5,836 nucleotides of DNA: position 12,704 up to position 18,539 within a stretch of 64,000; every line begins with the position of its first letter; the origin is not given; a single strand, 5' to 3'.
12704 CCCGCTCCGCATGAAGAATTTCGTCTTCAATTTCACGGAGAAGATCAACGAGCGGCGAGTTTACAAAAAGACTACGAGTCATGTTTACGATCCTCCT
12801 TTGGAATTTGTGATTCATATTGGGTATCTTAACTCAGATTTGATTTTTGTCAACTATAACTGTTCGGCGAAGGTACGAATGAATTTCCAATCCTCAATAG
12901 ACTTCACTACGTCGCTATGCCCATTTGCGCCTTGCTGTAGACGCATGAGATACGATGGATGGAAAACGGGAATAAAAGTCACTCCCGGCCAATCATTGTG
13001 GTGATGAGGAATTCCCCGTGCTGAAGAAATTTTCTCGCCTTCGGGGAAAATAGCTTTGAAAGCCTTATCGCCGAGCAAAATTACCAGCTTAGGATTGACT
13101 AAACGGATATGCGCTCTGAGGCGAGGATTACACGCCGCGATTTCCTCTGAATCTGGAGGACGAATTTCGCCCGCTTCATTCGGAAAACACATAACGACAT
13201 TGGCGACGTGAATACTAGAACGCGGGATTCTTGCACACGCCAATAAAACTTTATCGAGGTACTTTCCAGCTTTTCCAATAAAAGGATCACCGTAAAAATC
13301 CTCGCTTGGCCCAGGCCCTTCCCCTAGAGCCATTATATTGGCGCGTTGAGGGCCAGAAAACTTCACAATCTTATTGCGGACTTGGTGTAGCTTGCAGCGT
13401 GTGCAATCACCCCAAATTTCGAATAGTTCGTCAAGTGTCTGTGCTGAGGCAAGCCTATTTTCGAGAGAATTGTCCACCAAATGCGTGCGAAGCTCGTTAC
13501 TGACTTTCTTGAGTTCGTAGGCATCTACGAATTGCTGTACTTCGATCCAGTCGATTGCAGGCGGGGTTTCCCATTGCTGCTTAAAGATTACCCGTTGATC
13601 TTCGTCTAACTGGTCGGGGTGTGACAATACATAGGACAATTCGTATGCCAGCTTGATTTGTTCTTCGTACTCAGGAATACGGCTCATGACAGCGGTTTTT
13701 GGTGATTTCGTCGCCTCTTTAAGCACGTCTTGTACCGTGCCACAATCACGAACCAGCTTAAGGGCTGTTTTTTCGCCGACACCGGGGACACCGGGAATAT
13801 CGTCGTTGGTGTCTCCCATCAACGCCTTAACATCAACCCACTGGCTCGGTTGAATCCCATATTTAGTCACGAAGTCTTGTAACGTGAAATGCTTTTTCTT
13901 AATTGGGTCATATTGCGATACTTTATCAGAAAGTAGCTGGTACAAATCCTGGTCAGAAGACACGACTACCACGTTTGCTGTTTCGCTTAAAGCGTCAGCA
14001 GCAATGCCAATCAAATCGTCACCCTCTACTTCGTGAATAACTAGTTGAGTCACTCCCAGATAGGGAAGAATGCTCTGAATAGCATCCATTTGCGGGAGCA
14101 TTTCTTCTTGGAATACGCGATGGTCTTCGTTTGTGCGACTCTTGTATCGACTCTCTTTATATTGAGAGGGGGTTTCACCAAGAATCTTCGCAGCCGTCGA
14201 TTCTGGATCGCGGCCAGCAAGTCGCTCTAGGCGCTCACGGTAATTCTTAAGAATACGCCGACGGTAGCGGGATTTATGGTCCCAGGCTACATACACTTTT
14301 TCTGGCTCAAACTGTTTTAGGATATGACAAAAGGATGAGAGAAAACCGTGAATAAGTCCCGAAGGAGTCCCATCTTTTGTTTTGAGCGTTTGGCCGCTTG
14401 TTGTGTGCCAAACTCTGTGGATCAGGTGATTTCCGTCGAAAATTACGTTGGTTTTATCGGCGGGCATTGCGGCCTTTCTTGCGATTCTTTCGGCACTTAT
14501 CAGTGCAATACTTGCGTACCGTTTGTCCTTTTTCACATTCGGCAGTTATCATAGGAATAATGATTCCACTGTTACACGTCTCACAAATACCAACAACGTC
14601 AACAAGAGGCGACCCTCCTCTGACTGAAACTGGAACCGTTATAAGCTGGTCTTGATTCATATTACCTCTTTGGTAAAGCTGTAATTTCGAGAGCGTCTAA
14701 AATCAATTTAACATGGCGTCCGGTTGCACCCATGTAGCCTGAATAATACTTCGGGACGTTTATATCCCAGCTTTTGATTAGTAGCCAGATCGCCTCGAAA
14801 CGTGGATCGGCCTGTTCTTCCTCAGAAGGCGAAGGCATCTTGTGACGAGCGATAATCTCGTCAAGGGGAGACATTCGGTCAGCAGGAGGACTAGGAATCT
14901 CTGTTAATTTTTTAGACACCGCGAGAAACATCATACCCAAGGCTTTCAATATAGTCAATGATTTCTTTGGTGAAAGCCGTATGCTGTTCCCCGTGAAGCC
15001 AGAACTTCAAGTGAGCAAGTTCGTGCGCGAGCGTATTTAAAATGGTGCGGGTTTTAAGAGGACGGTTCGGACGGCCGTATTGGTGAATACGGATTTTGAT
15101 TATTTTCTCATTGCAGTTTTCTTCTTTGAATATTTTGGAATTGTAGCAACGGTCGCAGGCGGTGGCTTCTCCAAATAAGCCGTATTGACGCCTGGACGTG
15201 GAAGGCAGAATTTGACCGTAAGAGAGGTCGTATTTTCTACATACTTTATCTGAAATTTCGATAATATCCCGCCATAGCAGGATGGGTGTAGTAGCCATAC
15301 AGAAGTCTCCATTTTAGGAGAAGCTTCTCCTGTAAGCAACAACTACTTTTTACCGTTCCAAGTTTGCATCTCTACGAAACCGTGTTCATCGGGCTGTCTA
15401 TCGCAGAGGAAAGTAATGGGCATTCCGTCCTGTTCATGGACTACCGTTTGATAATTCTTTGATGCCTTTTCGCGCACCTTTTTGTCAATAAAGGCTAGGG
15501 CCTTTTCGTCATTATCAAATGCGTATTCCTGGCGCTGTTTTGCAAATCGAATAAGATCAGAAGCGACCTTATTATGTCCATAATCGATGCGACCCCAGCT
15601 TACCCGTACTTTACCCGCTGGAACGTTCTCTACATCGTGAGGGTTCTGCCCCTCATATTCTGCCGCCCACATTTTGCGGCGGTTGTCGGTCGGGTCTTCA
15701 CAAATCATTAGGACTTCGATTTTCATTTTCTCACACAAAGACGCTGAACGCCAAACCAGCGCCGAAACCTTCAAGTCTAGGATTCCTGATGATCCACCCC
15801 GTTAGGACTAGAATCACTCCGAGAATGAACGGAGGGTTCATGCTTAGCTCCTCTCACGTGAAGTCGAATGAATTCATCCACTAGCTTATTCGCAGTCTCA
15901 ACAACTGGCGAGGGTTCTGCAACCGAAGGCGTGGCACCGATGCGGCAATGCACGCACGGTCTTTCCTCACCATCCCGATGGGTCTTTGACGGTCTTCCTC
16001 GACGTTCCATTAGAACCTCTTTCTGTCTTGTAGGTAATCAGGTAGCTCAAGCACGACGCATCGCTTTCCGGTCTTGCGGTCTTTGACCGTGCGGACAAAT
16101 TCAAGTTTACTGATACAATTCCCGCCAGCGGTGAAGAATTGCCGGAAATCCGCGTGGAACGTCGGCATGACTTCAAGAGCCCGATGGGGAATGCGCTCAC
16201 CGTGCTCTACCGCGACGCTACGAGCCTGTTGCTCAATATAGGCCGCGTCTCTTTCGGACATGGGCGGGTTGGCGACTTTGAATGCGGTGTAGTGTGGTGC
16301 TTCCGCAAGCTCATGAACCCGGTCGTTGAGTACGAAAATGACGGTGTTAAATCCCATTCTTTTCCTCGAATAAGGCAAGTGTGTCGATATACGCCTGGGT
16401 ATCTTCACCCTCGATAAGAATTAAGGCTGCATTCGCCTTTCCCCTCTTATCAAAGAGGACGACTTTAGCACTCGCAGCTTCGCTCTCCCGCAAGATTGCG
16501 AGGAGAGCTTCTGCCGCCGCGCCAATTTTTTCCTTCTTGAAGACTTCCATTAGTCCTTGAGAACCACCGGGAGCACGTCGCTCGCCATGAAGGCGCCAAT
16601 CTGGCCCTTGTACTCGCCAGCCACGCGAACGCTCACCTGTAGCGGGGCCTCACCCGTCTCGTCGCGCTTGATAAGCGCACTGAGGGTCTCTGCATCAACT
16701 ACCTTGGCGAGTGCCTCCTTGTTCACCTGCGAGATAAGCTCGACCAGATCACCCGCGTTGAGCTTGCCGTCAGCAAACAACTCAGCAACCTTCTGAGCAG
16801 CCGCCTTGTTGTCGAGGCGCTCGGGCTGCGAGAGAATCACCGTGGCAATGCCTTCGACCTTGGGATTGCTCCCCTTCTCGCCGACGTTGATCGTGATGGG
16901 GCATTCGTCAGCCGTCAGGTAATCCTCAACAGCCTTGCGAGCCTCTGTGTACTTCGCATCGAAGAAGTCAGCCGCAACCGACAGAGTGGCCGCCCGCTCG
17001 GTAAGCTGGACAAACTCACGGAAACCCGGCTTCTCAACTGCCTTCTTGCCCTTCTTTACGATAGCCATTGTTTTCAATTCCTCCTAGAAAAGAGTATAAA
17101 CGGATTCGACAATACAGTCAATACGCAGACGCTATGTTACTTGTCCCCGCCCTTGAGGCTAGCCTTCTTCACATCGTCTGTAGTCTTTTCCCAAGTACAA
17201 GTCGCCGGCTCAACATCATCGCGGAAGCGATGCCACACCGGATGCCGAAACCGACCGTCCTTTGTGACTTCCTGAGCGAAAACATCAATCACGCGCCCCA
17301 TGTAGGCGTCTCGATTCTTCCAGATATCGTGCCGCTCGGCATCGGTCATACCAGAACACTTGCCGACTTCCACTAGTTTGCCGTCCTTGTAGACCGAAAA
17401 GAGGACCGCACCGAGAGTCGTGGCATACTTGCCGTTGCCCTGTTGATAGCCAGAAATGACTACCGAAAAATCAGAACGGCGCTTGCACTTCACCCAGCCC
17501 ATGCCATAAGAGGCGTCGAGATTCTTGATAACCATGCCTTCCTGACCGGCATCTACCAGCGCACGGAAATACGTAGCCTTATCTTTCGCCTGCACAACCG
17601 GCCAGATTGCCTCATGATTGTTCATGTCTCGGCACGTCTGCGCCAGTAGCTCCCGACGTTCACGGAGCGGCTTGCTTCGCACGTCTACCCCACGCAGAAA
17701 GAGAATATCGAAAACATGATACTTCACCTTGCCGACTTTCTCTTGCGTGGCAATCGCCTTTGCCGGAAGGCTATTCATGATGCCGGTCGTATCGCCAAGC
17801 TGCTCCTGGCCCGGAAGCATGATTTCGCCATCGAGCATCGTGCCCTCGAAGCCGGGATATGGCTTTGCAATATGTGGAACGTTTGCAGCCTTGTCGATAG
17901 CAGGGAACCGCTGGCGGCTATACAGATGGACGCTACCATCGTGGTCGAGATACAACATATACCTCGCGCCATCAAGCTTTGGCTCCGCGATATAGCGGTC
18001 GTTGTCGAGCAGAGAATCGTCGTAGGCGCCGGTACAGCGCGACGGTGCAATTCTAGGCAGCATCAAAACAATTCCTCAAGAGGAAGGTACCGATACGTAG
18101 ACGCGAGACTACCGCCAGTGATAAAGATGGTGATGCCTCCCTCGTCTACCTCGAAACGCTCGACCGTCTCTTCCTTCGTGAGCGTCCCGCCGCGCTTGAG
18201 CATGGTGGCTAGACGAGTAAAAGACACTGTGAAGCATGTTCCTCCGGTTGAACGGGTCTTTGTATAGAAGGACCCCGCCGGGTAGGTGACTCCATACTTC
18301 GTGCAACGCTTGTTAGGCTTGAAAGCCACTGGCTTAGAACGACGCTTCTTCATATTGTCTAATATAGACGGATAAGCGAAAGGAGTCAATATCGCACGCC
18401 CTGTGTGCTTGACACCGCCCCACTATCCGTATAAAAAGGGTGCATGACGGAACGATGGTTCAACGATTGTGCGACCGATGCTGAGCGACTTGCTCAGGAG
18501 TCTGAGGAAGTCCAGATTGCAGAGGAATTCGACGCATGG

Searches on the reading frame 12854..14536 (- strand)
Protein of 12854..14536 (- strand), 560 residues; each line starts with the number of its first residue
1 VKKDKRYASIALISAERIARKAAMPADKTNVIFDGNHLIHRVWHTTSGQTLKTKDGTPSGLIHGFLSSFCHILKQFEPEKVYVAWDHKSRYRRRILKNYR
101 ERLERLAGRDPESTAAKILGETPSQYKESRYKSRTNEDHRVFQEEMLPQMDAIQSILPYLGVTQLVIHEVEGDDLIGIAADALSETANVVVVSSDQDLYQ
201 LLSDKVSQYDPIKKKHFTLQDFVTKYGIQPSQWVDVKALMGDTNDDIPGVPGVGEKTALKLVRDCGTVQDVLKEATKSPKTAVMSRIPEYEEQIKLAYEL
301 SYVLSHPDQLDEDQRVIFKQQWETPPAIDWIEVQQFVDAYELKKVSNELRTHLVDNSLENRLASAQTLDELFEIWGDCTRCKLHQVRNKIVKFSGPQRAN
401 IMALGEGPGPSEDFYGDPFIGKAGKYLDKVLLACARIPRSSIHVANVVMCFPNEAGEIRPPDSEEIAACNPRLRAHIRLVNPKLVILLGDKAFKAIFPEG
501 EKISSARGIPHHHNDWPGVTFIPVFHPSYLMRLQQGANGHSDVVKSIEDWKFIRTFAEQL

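Call 12: search_protein_families(library=phrogs, proteins=[window:12854-14536:-], max_evalue=0.00001)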
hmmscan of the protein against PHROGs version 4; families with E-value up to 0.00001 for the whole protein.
window:12854-14536:- (560 aa): 2 families
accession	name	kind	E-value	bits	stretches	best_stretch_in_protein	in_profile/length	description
phrog_107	-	DNA, RNA and nucleotide metabolism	1.6e-35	124.2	1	23-275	114-339/542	exonuclease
phrog_17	-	DNA, RNA and nucleotide metabolism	2.3e-06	26.8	1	291-531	393-617/1445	DNA polymerase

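Call 68: search_protein_families(library=pfam, proteins=[window:12854-14536:-], max_evalue=0.01)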
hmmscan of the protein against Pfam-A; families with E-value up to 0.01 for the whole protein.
window:12854-14536:- (560 aa): 4 families
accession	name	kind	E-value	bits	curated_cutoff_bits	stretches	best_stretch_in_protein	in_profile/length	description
PF02739.22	5_3_exonuc_N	-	6.7e-31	107.6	34.3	1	31-227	3-164/164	5'-3' exonuclease, N-terminal resolvase-like domain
PF03167.25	UDG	-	1.3e-24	87.3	24.3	1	395-538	4-128/141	Uracil DNA glycosylase superfamily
PF01367.25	5_3_exonuc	-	2e-21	76.7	40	1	228-302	1-75/97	5'-3' exonuclease, C-terminal SAM fold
PF14520.12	HHH_5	-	0.0037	18.2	27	0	249-277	6-35/57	Helix-hairpin-helix domain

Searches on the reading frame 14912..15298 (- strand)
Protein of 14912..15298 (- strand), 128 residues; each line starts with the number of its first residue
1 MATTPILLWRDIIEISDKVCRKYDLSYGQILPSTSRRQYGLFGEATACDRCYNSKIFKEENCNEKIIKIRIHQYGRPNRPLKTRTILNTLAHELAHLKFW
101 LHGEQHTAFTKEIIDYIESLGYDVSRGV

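Call 68: search_protein_families(library=pfam, proteins=[window:14912-15298:-], max_evalue=0.01)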
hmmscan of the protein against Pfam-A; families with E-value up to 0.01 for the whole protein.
window:14912-15298:- (128 aa): 1 family
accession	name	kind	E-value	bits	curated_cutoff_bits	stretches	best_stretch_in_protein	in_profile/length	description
PF08325.16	WLM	-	2.6e-05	24.8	26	1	65-121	62-118/190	WLM domain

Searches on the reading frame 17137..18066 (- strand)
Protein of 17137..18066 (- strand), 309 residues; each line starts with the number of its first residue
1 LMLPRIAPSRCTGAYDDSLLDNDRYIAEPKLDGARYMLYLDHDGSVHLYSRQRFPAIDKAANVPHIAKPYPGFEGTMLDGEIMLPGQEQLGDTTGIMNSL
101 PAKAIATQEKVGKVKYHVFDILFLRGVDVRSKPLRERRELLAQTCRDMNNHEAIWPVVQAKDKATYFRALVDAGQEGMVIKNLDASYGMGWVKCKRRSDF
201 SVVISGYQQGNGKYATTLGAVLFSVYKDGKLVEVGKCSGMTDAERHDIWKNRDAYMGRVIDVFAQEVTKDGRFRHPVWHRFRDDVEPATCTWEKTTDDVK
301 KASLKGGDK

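Call 12: search_protein_families(library=phrogs, proteins=[window:17137-18066:-], max_evalue=0.00001)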
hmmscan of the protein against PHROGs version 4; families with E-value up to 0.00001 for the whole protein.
window:17137-18066:- (309 aa): 1 family
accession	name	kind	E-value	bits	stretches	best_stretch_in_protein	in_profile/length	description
phrog_114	-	DNA, RNA and nucleotide metabolism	4.7e-52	178.4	1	15-290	229-506/634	ATP-dependent DNA ligase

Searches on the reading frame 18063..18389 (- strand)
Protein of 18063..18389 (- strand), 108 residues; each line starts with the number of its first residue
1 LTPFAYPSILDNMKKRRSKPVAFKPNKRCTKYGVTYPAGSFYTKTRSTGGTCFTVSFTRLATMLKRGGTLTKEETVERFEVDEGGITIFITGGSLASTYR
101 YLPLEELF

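Call 68: search_protein_families(library=pfam, proteins=[window:18063-18389:-], max_evalue=0.01)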
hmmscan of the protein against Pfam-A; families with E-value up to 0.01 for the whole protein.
window:18063-18389:- (108 aa): 1 family
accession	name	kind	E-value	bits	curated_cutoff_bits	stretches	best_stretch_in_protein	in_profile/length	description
PF05410.19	Peptidase_C31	-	0.0028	18.1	25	1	20-92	6-76/105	Porcine arterivirus-type cysteine proteinase alpha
